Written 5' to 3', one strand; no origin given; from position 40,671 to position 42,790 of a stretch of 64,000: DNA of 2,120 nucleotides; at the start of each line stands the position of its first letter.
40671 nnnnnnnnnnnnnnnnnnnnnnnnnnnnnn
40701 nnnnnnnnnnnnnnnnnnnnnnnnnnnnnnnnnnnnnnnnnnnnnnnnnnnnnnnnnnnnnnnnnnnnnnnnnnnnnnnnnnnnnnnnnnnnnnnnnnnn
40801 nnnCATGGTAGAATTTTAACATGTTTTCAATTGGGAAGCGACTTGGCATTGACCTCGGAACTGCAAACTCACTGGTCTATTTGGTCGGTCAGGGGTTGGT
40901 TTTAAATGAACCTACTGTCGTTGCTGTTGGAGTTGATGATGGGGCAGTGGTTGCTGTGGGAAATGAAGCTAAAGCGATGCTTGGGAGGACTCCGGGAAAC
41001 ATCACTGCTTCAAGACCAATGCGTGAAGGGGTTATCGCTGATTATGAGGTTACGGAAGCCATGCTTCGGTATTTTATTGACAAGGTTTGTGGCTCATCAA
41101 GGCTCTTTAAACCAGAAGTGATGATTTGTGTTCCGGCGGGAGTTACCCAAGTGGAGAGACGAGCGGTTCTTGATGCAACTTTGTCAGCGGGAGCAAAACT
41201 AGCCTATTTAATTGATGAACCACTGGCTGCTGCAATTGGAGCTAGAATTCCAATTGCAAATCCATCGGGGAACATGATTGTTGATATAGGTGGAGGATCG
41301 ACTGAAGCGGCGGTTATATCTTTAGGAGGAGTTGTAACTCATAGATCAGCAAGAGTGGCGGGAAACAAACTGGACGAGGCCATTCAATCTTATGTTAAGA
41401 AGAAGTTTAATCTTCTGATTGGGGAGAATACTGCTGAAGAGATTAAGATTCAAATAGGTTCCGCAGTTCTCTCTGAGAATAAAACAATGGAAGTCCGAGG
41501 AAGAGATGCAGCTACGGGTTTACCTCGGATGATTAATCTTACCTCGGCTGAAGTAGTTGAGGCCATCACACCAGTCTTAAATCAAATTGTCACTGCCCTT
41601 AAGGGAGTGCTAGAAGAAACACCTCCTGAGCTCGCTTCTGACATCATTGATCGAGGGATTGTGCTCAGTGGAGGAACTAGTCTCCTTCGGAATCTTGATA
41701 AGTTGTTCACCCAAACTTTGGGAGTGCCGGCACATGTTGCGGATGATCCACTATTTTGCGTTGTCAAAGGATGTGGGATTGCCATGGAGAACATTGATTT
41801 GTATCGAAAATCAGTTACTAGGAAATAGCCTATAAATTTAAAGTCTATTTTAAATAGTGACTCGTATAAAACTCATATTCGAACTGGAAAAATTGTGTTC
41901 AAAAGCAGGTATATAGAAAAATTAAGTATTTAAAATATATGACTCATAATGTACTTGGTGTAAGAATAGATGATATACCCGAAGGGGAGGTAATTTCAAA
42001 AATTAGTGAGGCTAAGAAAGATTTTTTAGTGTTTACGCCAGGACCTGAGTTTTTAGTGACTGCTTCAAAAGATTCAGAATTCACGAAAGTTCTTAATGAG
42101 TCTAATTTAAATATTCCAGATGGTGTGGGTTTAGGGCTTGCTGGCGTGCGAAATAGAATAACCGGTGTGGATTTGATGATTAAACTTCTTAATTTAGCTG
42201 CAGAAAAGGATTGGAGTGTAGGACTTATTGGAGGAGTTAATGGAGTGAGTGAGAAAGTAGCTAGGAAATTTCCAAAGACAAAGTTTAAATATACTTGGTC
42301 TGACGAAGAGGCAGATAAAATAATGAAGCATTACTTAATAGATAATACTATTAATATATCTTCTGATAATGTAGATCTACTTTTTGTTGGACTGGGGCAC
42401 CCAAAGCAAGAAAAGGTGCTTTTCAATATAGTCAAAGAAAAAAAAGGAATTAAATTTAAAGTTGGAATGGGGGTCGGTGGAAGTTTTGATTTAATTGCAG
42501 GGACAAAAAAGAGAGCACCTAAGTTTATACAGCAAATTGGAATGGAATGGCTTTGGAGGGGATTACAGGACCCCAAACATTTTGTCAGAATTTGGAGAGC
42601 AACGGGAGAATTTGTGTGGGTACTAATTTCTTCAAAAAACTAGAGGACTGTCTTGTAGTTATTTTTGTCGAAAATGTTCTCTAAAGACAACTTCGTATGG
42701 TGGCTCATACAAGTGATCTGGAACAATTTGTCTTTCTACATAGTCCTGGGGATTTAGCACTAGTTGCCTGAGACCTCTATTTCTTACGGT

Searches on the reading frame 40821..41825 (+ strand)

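Call 90: search_protein_families(library=pfam, proteins=[window:40821-41825:+], max_evalue=0.00001)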
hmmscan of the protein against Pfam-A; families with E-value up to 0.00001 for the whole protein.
window:40821-41825:+ (335 aa): 5 families
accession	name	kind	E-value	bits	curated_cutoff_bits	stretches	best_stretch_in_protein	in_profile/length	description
PF06723.19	MreB_Mbl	-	6.7e-138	459.4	27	1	6-327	2-324/327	MreB/Mbl protein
PF14450.12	FtsA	-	4.6e-12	46.8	31.8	1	153-308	2-111/127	Cell division protein FtsA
PF00012.26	HSP70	-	5.3e-12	45.2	20.6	1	99-318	135-368/599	Hsp70 protein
PF00022.25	Actin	-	3.3e-10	39.6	27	1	35-195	35-190/410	Actin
PF11104.14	PilM_2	-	9.4e-06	25.2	27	0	279-309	277-307/340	Type IV pilus assembly protein PilM;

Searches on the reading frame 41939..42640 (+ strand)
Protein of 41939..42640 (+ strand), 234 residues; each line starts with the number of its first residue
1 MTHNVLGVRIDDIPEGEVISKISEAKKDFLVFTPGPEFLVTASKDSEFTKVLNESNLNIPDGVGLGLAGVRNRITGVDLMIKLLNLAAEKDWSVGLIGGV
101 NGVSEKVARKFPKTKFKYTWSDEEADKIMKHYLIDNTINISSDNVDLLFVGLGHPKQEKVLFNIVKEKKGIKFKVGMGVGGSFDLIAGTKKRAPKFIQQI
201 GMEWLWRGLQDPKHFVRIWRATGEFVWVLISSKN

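Call 90: search_protein_families(library=pfam, proteins=[window:41939-42640:+], max_evalue=0.00001)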
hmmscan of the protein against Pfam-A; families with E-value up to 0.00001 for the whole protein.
window:41939-42640:+ (234 aa): 1 family
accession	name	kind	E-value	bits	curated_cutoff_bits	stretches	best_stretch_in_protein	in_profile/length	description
PF03808.19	Glyco_tran_WecG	-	3.3e-34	118.5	27.4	1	56-218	2-167/168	Glycosyl transferase WecG/TagA/CpsF family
